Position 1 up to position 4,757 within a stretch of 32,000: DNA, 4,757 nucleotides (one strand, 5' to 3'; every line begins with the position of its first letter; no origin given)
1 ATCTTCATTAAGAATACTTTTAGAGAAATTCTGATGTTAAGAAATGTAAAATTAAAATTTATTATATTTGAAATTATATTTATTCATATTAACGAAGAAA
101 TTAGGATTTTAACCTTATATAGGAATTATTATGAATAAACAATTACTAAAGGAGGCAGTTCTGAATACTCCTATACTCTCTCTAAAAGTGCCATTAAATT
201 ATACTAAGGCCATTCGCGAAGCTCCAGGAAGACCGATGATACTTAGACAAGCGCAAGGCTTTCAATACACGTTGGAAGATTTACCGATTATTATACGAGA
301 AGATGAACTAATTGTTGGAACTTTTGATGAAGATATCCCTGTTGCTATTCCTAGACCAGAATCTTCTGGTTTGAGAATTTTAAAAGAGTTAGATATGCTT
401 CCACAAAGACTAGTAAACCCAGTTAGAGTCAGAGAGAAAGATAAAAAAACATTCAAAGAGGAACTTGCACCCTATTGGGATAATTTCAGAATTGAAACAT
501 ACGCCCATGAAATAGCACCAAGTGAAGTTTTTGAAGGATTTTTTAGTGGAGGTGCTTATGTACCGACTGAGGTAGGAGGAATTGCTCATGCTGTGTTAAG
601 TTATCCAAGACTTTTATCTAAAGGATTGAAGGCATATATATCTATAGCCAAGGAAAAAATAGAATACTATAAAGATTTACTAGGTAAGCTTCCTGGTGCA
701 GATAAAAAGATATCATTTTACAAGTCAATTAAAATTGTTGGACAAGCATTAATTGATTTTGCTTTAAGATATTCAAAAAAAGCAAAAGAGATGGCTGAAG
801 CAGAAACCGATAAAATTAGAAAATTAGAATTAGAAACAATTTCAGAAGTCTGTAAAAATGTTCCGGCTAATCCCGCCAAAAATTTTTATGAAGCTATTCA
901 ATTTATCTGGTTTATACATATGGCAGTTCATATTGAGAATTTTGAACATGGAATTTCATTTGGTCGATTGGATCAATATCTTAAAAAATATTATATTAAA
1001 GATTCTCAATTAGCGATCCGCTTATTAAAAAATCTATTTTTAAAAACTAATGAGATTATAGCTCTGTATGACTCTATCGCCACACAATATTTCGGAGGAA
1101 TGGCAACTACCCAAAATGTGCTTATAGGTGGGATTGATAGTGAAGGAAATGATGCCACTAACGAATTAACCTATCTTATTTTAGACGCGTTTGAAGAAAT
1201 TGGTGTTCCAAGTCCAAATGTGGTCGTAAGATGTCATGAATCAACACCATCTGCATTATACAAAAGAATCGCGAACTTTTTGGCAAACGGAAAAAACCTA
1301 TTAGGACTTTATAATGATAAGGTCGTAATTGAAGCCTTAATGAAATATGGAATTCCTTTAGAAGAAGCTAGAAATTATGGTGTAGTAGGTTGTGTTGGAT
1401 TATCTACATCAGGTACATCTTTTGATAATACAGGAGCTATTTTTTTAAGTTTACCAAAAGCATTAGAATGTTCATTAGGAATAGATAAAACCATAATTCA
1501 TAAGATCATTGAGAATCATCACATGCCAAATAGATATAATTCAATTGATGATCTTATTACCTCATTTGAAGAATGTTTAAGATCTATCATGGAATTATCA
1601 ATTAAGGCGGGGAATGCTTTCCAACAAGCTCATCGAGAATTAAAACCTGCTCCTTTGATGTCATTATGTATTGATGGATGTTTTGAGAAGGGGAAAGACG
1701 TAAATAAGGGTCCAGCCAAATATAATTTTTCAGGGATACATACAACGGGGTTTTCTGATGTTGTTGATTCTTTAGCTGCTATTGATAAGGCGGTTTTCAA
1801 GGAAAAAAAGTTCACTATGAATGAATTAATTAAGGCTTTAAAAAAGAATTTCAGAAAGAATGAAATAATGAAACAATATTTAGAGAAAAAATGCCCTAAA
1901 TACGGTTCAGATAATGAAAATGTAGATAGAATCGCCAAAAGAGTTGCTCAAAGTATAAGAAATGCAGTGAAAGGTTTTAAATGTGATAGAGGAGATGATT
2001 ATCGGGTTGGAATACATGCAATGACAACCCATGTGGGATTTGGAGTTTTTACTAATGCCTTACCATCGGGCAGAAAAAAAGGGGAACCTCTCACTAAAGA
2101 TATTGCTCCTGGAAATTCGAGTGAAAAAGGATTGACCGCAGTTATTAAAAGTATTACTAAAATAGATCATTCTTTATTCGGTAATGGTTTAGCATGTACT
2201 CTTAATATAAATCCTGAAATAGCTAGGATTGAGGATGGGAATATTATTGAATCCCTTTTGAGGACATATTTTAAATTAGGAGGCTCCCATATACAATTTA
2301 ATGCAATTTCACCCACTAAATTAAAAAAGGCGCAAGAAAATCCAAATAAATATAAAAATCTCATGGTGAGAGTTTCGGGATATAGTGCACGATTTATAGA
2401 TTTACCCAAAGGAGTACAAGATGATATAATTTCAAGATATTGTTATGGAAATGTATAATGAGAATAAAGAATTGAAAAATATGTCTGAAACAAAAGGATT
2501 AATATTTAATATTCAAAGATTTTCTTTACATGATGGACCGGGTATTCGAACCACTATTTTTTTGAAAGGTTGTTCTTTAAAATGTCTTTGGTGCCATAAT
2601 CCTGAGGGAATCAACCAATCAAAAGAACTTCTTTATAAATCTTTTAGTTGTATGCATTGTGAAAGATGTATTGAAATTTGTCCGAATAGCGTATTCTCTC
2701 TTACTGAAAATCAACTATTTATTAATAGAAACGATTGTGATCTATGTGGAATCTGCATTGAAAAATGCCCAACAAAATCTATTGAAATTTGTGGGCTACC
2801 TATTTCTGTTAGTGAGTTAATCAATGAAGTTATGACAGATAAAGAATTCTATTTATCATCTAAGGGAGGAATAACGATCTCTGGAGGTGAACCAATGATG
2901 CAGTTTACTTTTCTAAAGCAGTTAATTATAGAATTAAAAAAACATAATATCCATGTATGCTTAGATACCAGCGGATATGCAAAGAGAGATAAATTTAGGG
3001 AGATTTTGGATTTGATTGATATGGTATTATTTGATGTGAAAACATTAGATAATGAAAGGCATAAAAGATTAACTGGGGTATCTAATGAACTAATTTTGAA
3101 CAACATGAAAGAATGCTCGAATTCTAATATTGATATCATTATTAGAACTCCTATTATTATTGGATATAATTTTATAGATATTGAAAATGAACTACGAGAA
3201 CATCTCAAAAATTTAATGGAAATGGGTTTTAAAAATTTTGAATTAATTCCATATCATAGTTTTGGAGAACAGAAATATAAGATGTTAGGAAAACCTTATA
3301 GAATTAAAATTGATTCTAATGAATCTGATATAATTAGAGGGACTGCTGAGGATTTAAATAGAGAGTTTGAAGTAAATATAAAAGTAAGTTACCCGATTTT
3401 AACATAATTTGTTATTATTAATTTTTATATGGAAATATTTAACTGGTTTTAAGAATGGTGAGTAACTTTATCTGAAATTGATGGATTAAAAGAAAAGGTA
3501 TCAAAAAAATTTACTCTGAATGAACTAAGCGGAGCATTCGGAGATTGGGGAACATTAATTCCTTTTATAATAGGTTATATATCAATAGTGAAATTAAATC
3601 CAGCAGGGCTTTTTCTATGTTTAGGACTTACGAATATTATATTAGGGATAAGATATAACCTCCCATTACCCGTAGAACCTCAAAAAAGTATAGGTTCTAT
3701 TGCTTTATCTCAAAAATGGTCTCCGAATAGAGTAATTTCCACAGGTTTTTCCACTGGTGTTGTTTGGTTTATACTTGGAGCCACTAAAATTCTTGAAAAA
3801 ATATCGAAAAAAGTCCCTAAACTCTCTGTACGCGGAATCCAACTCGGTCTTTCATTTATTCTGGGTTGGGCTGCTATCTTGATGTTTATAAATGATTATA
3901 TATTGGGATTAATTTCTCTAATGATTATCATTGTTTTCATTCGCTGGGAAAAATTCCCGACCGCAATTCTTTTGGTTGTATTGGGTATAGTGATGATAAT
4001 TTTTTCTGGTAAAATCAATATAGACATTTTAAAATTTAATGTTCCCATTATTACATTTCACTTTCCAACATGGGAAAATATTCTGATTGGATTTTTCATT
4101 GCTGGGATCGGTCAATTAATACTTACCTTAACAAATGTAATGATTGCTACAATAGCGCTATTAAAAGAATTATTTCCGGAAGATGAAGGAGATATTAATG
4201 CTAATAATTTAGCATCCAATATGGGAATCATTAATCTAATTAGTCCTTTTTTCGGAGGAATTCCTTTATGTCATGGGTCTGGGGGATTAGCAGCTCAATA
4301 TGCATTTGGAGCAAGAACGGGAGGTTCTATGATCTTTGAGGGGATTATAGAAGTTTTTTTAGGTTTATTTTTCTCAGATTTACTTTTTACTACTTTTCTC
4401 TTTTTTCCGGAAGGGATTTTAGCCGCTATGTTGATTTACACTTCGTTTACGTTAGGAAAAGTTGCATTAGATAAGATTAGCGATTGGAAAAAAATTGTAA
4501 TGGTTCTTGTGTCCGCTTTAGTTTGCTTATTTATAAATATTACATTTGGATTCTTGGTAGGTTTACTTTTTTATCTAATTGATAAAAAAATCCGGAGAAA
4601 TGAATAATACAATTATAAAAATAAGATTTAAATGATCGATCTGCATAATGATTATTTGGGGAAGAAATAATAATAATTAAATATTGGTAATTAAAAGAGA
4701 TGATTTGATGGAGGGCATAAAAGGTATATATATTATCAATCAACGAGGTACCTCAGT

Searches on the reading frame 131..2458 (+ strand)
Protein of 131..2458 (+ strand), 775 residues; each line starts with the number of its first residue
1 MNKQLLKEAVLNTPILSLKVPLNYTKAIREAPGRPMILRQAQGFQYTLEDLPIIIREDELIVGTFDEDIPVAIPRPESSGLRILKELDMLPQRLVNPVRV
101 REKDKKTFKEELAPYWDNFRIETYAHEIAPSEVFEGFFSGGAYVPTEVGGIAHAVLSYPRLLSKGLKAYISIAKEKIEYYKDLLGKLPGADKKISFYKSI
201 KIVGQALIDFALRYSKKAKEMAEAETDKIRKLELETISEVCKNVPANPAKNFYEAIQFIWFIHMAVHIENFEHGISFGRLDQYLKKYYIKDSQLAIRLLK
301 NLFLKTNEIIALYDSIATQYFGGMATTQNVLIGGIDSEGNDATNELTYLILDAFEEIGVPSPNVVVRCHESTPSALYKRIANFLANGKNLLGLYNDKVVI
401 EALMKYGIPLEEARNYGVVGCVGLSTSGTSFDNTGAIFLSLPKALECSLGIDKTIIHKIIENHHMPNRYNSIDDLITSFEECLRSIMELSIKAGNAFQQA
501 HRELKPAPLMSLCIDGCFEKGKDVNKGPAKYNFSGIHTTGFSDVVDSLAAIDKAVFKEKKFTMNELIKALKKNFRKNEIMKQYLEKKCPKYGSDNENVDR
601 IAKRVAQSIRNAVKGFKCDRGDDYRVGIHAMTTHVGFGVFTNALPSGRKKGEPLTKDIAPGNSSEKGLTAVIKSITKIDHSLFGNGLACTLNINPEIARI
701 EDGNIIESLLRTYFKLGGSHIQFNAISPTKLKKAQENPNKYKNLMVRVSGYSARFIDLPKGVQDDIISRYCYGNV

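Call 80: search_protein_families(library=pfam, proteins=[window:131-2458:+], max_evalue=0.0001)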
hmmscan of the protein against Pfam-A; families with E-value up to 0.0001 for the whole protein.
window:131-2458:+ (775 aa): 2 families
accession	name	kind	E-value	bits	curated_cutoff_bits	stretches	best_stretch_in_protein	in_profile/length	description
PF02901.20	PFL-like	-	6.8e-166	554.1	24.3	1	12-638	17-647/647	Pyruvate formate lyase-like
PF01228.26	Gly_radical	-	1.3e-24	87.2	22.2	1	658-756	5-106/106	Glycine radical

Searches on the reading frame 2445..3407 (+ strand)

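Call 80: search_protein_families(library=pfam, proteins=[window:2445-3407:+], max_evalue=0.0001)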
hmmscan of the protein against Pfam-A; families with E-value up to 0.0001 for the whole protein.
window:2445-3407:+ (320 aa): 8 families
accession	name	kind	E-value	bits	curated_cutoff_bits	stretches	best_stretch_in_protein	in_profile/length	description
PF04055.27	Radical_SAM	-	4.2e-17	63.2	29.5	1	119-250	27-163/166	Radical SAM superfamily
PF13353.11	Fer4_12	-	4e-13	50.3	22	1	30-211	2-130/137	4Fe-4S single cluster domain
PF00037.32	Fer4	-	8.4e-09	35.3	21.1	1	93-113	3-23/24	4Fe-4S binding domain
PF12838.12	Fer4_7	-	5e-07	30.5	27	1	68-111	1-51/52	4Fe-4S dicluster domain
PF13187.11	Fer4_9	-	6.7e-07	29.7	27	1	69-112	2-51/52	4Fe-4S dicluster domain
PF13484.11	Fer4_16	-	3.5e-06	28.1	30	0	69-87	2-20/66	4Fe-4S double cluster binding domain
PF13237.11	Fer4_10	-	2.1e-05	24.8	25.5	1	66-109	6-53/53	4Fe-4S dicluster domain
PF14697.11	Fer4_21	-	5.7e-05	23.6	35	1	68-114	7-58/59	4Fe-4S dicluster domain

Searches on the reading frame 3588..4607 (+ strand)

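Call 80: search_protein_families(library=pfam, proteins=[window:3588-4607:+], max_evalue=0.0001)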
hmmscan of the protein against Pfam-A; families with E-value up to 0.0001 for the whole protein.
window:3588-4607:+ (339 aa): 3 families
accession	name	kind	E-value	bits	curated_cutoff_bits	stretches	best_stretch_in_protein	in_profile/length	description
PF16983.11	MFS_MOT1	-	6.9e-38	129.8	30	2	170-289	3-111/111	Molybdate transporter of MFS superfamily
PF03594.19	BenE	-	1.7e-06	27.7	27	1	8-231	47-266/378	Benzoate membrane transport protein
PF00916.26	Sulfate_transp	-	2.5e-05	23.7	23.2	1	103-290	164-358/380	Sulfate permease family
